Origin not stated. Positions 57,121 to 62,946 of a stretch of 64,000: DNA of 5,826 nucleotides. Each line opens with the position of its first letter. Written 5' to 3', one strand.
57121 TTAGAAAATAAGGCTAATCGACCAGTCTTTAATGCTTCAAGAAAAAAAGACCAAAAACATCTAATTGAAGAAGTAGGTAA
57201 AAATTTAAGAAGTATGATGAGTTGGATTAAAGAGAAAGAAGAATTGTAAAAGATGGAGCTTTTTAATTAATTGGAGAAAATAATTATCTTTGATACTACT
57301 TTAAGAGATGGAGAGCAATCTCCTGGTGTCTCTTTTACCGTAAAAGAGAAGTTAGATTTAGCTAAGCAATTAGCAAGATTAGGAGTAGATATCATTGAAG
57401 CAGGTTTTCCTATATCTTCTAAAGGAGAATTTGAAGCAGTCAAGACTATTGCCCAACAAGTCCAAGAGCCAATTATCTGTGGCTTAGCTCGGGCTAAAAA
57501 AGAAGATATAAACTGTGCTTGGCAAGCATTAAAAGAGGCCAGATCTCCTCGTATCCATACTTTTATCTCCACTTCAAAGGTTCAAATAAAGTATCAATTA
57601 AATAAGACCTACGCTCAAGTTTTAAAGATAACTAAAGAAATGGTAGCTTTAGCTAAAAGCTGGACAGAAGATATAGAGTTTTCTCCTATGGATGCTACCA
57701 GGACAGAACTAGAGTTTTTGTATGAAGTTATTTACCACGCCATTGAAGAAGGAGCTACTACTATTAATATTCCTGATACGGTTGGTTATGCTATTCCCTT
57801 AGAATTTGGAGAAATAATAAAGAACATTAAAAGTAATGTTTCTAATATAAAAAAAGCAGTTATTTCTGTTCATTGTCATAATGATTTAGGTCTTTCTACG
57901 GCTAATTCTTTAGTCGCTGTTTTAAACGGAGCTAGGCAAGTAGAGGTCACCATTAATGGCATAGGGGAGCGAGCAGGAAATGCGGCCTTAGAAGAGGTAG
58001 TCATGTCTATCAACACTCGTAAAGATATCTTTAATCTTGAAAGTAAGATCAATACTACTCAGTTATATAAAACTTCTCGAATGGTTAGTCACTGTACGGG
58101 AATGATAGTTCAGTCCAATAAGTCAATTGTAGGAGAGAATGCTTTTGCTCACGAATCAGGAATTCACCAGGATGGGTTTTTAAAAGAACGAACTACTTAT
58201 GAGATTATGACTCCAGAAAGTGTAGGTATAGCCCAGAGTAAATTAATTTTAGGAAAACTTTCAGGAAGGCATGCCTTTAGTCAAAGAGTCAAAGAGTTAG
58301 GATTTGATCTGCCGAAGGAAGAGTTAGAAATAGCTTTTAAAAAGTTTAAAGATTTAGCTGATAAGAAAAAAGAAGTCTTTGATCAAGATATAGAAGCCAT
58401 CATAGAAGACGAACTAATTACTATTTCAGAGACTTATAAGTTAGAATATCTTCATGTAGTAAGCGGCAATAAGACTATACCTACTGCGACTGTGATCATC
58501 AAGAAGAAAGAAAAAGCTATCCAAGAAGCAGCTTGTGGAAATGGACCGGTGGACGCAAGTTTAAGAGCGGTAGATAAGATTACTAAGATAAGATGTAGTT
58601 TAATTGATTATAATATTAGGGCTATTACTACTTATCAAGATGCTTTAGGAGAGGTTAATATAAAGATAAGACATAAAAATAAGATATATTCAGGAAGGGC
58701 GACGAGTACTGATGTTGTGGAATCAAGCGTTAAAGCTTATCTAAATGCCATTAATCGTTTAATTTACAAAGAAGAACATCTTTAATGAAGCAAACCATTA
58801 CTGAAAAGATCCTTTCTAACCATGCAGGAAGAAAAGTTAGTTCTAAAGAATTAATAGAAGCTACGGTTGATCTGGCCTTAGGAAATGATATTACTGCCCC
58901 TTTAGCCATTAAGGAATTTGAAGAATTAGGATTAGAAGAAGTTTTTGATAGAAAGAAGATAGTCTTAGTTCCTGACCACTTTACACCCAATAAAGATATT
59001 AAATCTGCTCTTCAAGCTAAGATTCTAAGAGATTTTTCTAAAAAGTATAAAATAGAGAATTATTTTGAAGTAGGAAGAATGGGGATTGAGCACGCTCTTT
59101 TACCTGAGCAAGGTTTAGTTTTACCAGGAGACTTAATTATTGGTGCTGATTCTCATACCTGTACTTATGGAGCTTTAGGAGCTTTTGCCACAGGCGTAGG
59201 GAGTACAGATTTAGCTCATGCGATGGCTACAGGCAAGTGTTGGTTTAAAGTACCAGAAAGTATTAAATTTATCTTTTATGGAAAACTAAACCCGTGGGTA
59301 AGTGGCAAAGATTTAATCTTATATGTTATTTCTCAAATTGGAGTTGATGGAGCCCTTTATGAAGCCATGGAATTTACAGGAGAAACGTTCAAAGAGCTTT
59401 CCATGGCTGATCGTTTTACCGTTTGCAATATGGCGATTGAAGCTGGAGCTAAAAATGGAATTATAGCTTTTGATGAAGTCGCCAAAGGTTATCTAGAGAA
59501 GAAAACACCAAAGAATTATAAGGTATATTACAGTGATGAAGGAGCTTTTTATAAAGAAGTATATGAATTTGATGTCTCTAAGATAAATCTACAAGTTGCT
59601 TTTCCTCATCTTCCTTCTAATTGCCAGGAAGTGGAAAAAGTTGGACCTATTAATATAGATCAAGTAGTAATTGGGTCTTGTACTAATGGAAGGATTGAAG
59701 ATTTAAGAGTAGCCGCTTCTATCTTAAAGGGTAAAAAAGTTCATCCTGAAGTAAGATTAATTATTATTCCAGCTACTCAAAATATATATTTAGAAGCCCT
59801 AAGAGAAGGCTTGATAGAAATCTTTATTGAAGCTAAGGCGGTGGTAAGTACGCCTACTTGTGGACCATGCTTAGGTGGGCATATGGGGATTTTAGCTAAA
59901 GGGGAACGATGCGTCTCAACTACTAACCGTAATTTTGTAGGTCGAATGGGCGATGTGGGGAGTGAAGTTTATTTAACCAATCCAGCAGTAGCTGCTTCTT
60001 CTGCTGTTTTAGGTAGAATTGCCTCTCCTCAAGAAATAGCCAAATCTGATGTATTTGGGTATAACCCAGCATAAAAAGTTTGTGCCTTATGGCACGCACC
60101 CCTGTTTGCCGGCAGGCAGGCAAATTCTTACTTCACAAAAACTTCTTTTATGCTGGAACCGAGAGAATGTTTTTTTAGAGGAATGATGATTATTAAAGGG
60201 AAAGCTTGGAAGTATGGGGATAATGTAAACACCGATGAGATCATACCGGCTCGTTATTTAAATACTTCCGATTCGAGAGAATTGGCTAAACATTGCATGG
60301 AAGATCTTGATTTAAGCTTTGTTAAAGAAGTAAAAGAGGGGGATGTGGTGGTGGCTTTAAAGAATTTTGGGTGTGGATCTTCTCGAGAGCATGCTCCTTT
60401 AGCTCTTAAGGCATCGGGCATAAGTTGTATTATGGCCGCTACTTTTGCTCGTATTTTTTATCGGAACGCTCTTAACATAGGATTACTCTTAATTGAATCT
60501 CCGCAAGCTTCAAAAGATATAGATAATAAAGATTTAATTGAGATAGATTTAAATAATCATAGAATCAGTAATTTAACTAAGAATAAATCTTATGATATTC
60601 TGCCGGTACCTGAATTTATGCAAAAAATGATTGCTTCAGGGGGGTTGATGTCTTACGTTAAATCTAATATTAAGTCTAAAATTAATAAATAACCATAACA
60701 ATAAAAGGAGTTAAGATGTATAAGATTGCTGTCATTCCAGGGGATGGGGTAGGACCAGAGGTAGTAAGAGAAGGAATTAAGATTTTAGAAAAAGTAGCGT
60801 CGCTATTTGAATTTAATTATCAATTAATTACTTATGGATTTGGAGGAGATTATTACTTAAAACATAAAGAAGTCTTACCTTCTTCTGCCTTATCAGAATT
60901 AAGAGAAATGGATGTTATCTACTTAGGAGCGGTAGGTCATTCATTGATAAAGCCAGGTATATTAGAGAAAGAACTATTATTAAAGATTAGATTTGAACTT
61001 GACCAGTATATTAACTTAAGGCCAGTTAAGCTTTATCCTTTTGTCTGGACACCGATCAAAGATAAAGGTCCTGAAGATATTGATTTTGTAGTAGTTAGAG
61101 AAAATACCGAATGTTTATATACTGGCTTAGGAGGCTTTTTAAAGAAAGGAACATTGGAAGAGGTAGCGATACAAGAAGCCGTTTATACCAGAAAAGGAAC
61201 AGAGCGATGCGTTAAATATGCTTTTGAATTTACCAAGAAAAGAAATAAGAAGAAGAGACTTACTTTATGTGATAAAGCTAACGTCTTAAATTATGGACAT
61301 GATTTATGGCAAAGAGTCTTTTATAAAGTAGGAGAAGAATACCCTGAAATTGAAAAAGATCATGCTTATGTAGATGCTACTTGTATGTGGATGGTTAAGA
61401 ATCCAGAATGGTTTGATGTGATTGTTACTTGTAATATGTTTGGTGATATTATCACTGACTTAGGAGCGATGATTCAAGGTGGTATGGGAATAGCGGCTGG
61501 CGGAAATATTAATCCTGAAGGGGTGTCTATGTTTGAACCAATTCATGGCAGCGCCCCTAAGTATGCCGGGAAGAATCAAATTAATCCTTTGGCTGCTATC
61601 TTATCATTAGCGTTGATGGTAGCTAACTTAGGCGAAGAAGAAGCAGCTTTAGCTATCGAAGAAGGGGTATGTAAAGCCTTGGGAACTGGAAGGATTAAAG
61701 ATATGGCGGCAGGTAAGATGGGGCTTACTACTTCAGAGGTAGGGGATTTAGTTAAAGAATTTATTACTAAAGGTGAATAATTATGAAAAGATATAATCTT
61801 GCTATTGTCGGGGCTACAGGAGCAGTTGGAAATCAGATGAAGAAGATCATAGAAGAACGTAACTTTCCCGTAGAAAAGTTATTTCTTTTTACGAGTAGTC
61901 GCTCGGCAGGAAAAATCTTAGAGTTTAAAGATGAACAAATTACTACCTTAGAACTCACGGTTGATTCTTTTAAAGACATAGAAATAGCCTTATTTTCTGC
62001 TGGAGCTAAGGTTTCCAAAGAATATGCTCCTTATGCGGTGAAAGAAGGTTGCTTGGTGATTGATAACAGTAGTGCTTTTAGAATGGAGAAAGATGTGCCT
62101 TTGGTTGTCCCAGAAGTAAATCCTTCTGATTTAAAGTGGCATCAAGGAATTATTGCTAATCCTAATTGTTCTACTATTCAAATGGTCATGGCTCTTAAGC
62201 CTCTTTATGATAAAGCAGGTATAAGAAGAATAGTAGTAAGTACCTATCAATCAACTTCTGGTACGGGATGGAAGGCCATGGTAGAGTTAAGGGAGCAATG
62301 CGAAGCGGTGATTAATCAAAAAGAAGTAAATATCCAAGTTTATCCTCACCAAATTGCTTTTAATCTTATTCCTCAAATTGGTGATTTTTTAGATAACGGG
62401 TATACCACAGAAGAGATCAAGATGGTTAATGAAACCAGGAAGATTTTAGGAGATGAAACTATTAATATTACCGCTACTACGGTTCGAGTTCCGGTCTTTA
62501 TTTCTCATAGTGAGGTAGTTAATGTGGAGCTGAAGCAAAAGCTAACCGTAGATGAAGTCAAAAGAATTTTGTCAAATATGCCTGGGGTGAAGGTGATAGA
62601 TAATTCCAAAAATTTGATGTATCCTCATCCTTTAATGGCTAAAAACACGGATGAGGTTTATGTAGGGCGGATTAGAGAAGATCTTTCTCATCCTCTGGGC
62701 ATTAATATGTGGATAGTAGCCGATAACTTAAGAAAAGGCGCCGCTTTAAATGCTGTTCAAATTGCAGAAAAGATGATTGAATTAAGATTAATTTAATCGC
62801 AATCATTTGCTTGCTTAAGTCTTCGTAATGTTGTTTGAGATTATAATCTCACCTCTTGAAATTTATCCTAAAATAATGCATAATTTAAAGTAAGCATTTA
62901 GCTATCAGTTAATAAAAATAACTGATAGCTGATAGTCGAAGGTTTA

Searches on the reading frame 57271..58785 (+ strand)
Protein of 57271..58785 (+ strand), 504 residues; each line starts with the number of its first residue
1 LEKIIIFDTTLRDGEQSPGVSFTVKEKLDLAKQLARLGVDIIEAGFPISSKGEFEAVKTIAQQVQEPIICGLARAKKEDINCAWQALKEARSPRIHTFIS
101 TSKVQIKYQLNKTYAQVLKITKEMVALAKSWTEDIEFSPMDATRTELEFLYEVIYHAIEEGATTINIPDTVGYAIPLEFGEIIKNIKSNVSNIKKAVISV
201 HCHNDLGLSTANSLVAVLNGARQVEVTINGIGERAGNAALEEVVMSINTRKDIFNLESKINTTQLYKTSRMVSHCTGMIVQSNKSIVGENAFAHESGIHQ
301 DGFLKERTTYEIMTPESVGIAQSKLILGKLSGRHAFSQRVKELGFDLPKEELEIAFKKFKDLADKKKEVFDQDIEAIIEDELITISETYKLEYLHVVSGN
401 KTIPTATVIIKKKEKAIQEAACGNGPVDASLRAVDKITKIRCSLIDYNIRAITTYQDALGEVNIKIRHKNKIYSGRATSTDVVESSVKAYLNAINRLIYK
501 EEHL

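Call 32: search_protein_families(library=pfam, proteins=[window:57271-58785:+], max_evalue=0.00001)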
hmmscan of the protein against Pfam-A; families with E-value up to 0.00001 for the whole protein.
window:57271-58785:+ (504 aa): 3 families
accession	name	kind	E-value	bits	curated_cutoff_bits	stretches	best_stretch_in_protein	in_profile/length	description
PF00682.25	HMGL-like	-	1.5e-95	320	29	1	3-272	1-260/260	HMGL-like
PF08502.15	LeuA_dimer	-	2.9e-38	131.2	24.9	1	368-497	1-130/131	LeuA allosteric (dimerisation) domain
PF22617.1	HCS_D2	-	2.3e-30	105.2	27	1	286-367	1-82/82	Homocitrate synthase post-HMGL domain-like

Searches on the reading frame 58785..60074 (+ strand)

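Call 32: search_protein_families(library=pfam, proteins=[window:58785-60074:+], max_evalue=0.00001)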
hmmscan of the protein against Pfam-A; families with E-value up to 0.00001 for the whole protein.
window:58785-60074:+ (429 aa): 1 family
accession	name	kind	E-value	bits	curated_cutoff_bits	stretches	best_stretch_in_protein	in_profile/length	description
PF00330.25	Aconitase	-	2.8e-103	346.8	28.7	1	7-410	1-463/463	Aconitase family (aconitate hydratase)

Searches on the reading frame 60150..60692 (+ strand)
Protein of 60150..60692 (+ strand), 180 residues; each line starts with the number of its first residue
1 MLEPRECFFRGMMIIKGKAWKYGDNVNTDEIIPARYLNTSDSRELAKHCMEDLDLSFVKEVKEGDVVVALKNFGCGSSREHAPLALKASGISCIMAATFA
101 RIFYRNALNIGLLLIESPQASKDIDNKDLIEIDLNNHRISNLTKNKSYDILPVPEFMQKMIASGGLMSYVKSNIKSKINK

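Call 32: search_protein_families(library=pfam, proteins=[window:60150-60692:+], max_evalue=0.00001)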
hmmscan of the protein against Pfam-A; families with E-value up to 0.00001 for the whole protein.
window:60150-60692:+ (180 aa): 1 family
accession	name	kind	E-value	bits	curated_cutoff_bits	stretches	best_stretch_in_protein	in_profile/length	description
PF00694.25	Aconitase_C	-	5.3e-20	72.5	22.8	1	64-119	74-130/131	Aconitase C-terminal domain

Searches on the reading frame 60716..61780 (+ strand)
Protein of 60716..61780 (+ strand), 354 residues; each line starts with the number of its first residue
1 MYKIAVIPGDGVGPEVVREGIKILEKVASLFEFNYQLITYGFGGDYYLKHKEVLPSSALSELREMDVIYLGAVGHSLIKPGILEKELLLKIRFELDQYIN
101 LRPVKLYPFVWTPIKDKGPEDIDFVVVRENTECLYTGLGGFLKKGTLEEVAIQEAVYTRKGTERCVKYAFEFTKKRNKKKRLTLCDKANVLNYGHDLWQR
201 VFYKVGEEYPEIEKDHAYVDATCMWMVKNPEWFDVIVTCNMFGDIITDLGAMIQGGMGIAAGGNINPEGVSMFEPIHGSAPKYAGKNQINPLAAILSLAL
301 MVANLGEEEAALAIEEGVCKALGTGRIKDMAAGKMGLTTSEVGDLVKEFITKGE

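Call 32: search_protein_families(library=pfam, proteins=[window:60716-61780:+], max_evalue=0.00001)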
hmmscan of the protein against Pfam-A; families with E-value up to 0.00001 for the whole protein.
window:60716-61780:+ (354 aa): 1 family
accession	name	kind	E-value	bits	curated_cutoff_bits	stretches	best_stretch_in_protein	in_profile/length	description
PF00180.25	Iso_dh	-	8.9e-95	318.3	27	1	3-346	1-348/348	Isocitrate/isopropylmalate dehydrogenase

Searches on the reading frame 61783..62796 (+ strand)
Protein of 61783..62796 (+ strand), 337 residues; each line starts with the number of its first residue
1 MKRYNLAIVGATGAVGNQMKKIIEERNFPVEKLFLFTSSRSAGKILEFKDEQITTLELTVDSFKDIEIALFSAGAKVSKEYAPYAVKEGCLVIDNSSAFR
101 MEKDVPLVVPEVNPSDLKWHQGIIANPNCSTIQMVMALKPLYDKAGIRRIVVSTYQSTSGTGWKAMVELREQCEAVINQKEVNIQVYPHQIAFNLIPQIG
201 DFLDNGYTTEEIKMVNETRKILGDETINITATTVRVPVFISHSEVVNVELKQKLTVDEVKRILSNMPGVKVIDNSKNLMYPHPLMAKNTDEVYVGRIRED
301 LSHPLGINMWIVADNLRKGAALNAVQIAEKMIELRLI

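Call 32: search_protein_families(library=pfam, proteins=[window:61783-62796:+], max_evalue=0.00001)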
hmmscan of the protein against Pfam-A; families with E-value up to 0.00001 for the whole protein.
window:61783-62796:+ (337 aa): 2 families
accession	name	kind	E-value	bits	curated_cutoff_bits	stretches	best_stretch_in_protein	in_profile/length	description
PF02774.23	Semialdhyde_dhC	-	1.5e-55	188.6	26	1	138-318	1-184/184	Semialdehyde dehydrogenase, dimerisation domain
PF01118.30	Semialdhyde_dh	-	6.8e-37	127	26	1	6-118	2-119/121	Semialdehyde dehydrogenase, NAD binding domain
